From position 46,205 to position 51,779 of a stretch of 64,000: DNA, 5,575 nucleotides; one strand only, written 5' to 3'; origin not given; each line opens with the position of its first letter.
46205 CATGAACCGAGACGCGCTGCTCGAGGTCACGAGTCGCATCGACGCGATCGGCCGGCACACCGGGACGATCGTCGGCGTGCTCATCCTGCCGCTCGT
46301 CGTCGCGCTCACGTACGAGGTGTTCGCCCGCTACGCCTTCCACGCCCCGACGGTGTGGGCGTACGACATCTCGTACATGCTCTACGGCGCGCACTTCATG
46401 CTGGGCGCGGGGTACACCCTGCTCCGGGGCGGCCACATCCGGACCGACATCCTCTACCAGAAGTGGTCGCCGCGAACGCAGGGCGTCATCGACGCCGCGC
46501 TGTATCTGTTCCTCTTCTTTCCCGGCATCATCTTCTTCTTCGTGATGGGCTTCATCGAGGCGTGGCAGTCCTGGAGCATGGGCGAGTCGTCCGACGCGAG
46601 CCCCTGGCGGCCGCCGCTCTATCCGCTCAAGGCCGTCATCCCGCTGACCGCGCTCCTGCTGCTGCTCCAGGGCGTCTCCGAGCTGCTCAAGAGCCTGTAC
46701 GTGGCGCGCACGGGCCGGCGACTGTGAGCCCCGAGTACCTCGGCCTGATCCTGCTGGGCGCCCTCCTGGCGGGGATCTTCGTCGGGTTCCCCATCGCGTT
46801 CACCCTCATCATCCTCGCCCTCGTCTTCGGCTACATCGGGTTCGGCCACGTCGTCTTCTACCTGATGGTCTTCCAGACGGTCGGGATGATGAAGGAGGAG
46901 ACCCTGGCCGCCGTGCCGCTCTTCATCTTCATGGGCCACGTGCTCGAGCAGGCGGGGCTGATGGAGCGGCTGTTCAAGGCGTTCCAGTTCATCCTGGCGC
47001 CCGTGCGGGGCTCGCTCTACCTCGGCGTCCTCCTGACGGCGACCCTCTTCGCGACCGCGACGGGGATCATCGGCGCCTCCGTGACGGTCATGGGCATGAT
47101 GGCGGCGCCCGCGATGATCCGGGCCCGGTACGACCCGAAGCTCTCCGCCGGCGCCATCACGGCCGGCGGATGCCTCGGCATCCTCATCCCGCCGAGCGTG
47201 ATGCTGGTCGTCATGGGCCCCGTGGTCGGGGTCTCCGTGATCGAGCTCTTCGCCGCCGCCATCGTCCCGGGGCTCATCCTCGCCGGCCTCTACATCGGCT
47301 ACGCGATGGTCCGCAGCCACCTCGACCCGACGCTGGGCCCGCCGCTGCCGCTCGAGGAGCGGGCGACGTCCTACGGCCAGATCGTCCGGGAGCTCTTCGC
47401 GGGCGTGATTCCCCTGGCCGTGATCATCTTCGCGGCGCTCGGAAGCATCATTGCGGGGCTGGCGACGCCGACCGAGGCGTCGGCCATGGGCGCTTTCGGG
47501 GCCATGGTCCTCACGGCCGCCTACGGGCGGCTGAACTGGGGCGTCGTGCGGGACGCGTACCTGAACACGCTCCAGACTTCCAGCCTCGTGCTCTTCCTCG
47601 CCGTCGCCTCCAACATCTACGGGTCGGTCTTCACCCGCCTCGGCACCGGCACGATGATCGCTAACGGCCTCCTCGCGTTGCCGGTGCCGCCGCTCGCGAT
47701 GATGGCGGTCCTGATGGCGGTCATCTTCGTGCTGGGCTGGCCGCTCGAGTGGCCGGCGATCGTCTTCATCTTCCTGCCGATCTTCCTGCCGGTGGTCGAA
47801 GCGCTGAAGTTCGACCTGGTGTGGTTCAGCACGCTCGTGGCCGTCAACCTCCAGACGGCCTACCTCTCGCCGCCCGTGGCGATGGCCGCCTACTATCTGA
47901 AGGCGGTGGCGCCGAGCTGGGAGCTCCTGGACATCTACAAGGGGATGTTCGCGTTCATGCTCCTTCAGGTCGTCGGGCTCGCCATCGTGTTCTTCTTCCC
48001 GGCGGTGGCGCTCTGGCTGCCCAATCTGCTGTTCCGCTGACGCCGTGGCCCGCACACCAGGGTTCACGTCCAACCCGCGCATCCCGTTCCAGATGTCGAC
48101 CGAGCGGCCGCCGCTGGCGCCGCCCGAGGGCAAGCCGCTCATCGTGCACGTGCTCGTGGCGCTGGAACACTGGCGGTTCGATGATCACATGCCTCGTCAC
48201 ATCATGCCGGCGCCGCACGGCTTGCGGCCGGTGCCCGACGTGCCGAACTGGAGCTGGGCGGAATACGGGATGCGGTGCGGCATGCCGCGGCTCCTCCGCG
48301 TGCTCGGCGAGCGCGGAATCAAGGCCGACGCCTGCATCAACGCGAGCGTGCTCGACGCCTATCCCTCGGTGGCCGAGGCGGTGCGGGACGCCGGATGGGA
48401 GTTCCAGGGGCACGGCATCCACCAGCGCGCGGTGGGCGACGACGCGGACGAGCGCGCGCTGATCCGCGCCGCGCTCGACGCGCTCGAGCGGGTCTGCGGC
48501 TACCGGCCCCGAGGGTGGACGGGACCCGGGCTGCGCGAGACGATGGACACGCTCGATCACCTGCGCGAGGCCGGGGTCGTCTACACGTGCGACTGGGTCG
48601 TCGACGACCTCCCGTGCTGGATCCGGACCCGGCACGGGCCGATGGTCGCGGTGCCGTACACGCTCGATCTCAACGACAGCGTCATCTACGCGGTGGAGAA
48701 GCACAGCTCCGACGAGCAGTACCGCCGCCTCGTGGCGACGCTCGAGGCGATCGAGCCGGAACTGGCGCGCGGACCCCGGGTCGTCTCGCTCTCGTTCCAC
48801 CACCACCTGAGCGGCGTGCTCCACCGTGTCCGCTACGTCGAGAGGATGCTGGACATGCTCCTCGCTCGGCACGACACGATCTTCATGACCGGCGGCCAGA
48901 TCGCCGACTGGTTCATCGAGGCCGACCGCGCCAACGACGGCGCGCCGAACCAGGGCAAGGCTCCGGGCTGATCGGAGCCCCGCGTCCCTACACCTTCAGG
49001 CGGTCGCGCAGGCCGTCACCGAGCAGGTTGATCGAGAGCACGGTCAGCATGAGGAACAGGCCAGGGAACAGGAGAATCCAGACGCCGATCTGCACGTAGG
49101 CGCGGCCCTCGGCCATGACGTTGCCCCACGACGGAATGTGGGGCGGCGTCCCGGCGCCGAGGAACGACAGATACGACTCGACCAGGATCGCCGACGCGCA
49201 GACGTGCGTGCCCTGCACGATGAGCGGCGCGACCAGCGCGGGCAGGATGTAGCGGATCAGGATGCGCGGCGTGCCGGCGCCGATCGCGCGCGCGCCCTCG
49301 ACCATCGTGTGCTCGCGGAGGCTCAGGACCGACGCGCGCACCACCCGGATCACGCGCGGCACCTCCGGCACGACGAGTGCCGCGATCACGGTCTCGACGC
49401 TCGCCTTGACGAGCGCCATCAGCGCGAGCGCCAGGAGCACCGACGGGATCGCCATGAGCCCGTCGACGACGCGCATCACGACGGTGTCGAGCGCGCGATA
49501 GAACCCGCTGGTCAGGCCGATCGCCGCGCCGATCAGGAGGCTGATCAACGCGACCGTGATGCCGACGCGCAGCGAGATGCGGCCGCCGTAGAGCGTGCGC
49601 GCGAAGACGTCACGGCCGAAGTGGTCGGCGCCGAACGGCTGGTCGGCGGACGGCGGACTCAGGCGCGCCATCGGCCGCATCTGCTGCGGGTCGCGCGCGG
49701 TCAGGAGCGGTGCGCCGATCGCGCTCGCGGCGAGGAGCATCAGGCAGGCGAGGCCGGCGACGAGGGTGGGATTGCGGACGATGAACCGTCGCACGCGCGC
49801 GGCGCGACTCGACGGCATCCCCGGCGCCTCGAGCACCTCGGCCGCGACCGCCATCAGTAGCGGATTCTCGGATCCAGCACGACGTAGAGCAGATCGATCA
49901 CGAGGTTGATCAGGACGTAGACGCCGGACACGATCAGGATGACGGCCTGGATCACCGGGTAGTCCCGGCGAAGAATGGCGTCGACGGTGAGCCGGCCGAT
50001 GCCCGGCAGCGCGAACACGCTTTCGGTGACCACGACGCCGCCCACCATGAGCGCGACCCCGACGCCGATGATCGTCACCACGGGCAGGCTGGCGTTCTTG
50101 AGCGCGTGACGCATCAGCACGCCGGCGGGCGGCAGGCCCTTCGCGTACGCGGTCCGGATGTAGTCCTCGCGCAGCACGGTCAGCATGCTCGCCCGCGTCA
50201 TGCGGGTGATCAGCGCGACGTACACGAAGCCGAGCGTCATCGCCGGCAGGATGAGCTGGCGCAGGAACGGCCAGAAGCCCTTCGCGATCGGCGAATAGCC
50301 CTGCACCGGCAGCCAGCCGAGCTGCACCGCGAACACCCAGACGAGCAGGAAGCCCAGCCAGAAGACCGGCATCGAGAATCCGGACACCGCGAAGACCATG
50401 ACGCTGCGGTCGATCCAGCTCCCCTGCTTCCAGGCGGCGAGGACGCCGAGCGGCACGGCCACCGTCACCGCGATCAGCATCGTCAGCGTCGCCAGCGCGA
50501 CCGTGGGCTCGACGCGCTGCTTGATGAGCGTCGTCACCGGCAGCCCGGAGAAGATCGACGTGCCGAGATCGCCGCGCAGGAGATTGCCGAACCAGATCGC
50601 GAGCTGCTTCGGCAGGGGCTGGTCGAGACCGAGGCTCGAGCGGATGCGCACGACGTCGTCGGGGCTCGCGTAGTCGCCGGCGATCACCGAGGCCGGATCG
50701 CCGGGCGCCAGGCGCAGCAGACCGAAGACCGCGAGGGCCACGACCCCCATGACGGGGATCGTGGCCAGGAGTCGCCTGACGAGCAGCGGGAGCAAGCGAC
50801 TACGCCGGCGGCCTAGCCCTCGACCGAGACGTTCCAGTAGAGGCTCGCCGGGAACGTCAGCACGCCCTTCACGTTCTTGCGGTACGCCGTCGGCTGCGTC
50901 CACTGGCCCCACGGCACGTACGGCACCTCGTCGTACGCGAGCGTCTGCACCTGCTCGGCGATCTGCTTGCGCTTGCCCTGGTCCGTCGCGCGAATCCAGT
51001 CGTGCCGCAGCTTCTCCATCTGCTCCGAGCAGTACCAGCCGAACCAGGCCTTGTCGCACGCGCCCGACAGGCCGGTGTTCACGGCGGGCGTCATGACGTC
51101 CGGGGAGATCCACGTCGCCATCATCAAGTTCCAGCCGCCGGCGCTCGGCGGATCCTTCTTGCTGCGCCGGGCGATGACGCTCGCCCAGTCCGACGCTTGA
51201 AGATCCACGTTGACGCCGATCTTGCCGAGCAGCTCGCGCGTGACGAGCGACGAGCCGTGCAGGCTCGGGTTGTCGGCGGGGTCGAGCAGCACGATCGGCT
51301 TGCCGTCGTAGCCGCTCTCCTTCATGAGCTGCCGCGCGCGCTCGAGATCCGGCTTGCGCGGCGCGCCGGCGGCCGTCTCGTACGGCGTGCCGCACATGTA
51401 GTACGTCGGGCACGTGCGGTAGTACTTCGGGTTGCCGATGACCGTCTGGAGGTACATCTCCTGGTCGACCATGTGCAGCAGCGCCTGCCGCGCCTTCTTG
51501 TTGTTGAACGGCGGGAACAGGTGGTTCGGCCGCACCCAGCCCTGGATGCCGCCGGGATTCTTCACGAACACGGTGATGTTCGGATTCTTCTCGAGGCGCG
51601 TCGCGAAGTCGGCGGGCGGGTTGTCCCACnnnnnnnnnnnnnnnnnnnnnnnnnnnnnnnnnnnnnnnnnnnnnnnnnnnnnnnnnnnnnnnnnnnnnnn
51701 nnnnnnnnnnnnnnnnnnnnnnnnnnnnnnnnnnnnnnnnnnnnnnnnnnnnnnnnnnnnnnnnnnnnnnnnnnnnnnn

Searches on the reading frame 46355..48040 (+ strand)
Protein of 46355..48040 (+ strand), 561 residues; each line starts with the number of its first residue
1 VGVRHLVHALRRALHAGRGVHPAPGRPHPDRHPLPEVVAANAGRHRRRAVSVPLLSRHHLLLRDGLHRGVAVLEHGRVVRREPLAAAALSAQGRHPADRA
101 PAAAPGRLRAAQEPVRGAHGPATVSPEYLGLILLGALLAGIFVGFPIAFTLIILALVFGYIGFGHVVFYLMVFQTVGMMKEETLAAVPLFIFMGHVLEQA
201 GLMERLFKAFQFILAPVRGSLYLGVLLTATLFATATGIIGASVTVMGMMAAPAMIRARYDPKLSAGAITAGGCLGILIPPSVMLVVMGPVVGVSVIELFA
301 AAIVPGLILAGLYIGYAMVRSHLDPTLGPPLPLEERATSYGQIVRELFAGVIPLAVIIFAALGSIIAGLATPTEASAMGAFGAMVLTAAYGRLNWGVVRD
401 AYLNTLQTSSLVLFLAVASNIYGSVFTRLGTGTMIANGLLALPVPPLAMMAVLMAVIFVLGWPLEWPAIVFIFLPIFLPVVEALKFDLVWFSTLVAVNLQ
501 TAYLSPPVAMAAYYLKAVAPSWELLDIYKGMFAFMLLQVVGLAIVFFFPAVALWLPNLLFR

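Call 56: search_protein_families(library=pfam, max_evalue=0.00001, proteins=[window:46355-48040:+])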
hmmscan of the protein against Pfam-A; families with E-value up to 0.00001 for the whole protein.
window:46355-48040:+ (561 aa): 1 family
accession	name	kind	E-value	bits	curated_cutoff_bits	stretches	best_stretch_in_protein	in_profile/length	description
PF06808.19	DctM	-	1.2e-65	222.4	23.8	1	134-550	1-412/413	Tripartite ATP-independent periplasmic transporter, DctM component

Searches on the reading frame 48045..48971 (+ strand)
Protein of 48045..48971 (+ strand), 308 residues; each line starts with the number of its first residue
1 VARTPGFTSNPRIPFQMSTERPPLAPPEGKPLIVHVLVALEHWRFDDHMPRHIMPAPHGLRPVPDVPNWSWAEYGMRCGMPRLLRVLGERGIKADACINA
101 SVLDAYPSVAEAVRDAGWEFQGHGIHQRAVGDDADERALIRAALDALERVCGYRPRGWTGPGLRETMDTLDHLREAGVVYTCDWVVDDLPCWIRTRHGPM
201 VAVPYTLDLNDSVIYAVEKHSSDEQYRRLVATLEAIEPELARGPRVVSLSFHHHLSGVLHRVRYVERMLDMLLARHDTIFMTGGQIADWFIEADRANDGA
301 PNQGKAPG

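Call 56: search_protein_families(library=pfam, max_evalue=0.00001, proteins=[window:48045-48971:+])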
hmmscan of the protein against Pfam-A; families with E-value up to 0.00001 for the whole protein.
window:48045-48971:+ (308 aa): 1 family
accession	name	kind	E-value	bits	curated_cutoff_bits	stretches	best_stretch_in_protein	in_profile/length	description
PF01522.26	Polysacc_deac_1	-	2.1e-10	41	23.1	1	75-180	16-123/124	Polysaccharide deacetylase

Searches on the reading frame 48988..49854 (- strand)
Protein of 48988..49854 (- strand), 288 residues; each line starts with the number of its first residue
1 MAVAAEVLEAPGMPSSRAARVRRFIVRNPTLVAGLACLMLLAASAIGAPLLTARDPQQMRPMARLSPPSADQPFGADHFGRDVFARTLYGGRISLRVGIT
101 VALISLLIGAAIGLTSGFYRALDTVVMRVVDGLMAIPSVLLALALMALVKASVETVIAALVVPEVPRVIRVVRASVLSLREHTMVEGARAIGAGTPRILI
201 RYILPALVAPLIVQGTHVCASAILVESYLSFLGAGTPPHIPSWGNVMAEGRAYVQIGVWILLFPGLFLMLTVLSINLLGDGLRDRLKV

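Call 56: search_protein_families(library=pfam, max_evalue=0.00001, proteins=[window:48988-49854:-])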
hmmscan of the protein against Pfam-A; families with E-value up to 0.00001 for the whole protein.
window:48988-49854:- (288 aa): 2 families
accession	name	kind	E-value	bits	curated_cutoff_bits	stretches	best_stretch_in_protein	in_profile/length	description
PF00528.27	BPD_transp_1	-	3.1e-17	63.4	26.4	1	110-286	2-178/184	Binding-protein-dependent transport system inner membrane component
PF12911.12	OppC_N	-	8.6e-06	26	23.9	1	19-68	4-53/53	N-terminal TM domain of oligopeptide transport permease C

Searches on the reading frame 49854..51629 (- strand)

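Call 57: search_protein_families(library=pfam, max_evalue=0.00001, proteins=[window:49854-51629:-])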
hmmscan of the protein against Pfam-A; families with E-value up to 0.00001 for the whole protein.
window:49854-51629:- (591 aa): 2 families
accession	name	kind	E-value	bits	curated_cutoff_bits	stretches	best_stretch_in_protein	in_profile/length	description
PF00528.27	BPD_transp_1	-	8e-39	133.7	26.4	1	391-590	1-183/184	Binding-protein-dependent transport system inner membrane component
PF19300.4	BPD_transp_1_N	-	7.8e-11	42.6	23.8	1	280-353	2-75/114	Binding-prot-dependent transport system membrane comp, N-term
